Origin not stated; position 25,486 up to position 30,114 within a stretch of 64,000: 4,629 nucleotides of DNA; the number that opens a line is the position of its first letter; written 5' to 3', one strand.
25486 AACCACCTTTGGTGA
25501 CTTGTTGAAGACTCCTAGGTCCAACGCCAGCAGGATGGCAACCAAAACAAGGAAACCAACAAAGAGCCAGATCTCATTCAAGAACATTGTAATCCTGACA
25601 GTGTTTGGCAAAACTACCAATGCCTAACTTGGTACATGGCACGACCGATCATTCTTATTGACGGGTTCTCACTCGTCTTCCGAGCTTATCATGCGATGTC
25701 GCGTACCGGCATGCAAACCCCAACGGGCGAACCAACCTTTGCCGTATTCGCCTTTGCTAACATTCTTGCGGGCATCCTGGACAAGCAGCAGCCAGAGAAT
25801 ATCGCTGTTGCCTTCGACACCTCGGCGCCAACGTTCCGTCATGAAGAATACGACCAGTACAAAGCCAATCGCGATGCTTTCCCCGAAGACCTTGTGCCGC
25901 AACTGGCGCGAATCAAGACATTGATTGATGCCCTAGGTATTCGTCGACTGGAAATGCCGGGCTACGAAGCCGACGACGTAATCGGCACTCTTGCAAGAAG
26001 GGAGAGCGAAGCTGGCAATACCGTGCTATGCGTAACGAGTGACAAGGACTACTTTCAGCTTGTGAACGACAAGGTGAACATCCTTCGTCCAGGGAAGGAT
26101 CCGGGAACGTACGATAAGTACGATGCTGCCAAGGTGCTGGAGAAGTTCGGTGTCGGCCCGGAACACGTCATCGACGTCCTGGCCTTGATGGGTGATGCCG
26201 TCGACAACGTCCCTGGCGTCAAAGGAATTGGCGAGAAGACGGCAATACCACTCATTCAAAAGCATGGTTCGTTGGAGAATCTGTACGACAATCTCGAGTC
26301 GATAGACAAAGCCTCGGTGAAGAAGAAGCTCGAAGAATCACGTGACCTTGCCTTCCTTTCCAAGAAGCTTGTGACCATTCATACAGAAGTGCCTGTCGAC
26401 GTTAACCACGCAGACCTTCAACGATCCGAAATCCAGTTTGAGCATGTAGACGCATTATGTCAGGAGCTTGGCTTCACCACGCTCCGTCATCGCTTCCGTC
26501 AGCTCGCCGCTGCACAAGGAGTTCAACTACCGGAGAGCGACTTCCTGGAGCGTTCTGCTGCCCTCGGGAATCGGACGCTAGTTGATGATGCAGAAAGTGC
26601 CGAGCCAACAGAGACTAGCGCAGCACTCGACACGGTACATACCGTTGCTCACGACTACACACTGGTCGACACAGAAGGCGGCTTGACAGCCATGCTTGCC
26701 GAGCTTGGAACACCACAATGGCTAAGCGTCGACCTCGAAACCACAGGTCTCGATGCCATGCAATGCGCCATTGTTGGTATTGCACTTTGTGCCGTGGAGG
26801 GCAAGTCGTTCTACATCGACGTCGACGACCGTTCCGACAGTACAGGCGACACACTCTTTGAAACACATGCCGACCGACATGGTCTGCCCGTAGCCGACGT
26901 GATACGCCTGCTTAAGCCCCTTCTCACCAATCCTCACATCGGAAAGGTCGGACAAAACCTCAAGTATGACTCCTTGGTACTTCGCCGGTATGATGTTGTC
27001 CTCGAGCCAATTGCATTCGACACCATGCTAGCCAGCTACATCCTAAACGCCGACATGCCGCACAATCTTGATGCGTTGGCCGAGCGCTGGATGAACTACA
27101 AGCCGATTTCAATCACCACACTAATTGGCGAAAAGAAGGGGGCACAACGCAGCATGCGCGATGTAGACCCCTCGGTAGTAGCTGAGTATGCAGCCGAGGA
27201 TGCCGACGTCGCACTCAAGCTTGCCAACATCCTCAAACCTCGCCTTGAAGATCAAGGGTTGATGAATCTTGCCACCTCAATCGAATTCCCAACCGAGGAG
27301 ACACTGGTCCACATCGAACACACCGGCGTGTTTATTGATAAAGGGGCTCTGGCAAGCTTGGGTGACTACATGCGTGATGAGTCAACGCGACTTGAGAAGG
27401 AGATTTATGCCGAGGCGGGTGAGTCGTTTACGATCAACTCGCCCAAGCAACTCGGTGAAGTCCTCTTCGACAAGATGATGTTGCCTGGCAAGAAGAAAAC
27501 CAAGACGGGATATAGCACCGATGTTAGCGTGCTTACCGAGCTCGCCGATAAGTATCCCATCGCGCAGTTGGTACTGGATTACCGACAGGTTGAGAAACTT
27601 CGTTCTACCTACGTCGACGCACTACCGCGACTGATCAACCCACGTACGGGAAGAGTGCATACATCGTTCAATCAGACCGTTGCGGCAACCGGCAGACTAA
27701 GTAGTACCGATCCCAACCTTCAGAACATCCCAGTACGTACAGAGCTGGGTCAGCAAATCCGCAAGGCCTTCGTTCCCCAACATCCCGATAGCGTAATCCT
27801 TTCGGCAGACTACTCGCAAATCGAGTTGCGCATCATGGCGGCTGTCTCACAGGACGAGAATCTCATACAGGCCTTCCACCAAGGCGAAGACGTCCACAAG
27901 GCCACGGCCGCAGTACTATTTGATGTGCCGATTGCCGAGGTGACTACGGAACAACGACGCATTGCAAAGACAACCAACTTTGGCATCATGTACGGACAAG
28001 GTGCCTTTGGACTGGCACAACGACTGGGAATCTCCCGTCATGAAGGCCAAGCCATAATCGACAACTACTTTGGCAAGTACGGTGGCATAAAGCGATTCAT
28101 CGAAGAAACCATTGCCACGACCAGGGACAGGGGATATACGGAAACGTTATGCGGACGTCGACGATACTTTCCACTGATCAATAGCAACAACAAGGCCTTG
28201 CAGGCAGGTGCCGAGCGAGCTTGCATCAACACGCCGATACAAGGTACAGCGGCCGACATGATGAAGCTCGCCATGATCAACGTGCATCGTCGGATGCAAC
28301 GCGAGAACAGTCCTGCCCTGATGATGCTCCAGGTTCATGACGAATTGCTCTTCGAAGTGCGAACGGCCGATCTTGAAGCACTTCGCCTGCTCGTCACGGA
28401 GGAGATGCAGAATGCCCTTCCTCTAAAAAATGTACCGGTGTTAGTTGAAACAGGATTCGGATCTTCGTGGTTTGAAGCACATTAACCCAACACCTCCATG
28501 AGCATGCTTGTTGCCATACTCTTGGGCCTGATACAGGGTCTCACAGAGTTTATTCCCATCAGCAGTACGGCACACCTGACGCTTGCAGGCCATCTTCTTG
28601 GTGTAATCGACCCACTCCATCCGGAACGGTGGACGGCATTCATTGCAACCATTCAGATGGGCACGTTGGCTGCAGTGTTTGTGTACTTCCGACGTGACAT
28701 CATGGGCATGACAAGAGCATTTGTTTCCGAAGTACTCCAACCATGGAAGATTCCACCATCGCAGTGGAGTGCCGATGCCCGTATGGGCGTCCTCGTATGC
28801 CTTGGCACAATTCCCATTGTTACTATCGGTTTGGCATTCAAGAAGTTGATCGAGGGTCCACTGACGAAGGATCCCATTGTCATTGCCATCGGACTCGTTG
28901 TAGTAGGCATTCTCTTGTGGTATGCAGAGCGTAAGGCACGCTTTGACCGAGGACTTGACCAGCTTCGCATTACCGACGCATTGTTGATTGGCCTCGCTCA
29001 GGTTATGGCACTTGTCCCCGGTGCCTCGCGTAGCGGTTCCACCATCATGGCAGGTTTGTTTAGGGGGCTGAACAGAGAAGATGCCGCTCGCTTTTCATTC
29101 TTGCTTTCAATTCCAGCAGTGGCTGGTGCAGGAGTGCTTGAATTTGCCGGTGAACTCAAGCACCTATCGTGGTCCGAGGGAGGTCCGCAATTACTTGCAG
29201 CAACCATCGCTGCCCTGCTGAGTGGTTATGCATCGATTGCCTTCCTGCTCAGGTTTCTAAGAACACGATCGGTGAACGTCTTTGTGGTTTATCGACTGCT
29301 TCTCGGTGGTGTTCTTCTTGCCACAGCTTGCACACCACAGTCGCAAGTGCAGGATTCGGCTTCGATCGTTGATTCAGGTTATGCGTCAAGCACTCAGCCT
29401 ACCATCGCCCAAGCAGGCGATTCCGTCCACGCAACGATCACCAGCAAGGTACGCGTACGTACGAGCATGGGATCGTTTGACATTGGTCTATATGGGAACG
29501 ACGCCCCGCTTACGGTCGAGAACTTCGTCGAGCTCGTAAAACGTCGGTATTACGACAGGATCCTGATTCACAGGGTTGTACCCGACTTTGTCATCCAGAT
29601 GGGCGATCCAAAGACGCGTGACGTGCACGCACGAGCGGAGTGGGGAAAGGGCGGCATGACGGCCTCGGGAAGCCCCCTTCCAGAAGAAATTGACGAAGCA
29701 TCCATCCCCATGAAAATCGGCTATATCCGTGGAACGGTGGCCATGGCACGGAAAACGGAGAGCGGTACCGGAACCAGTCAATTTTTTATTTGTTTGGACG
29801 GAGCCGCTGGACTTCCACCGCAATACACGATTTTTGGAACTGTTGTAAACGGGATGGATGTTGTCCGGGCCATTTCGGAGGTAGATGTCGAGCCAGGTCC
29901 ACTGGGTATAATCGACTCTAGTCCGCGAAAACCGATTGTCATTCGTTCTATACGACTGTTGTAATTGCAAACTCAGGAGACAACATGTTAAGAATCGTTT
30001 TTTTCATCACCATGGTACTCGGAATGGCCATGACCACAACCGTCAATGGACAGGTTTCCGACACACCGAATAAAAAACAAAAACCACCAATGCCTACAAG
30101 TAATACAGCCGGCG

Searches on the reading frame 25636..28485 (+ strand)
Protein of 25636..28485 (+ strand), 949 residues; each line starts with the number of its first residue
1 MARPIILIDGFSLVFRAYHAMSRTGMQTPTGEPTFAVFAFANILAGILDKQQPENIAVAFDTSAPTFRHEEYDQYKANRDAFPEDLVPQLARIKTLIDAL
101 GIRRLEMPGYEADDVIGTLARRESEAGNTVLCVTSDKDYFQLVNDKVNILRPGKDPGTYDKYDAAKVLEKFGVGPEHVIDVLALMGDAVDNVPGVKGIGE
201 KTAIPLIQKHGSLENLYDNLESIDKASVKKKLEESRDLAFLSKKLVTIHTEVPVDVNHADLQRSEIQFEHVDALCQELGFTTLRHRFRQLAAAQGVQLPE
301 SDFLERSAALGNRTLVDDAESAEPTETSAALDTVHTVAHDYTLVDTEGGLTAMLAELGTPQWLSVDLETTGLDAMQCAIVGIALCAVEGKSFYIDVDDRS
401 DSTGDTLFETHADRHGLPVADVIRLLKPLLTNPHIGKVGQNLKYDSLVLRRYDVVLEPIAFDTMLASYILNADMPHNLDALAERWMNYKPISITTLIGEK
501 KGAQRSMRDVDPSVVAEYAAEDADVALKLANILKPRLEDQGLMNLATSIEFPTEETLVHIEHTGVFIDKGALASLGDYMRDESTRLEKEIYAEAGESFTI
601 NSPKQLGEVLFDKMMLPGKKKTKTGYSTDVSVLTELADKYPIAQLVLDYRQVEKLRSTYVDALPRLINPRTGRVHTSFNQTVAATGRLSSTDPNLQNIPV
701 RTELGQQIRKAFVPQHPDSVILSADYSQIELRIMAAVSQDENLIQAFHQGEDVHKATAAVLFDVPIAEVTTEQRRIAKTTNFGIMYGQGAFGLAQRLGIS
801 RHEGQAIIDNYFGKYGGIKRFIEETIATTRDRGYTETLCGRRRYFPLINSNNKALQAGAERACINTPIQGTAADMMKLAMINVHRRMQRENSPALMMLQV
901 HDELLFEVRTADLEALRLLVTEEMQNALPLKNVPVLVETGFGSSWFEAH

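Call 35: search_protein_families(library=pfam, proteins=[window:25636-28485:+], max_evalue=0.0001)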
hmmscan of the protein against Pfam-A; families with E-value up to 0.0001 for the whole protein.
window:25636-28485:+ (949 aa): 5 families
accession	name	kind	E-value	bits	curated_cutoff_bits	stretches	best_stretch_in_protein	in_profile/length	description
PF00476.26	DNA_pol_A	-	7.4e-159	529.2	34.3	1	572-946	4-380/381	DNA polymerase family A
PF02739.22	5_3_exonuc_N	-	8.9e-56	188.6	34.3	1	5-172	2-164/164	5'-3' exonuclease, N-terminal resolvase-like domain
PF01367.25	5_3_exonuc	-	1.8e-33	115.3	40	1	173-267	1-95/97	5'-3' exonuclease, C-terminal SAM fold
PF01612.26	DNA_pol_A_exo1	-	7e-24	85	23.6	1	341-538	1-173/173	3'-5' exonuclease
PF22619.2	DNA_polI_exo1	-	2e-07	31.3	27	1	426-509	40-122/140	DNA polymerase I, ribonuclease H-like domain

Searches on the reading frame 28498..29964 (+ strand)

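Call 35: search_protein_families(library=pfam, proteins=[window:28498-29964:+], max_evalue=0.0001)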
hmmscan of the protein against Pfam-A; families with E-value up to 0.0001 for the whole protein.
window:28498-29964:+ (488 aa): 2 families
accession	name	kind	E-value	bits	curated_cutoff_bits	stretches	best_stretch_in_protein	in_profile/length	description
PF02673.24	BacA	-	1.9e-79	267.4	33.4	1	6-271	1-256/257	Bacitracin resistance protein BacA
PF00160.26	Pro_isomerase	-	1.2e-38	133.3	21.7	1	318-485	2-157/159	Cyclophilin type peptidyl-prolyl cis-trans isomerase/CLD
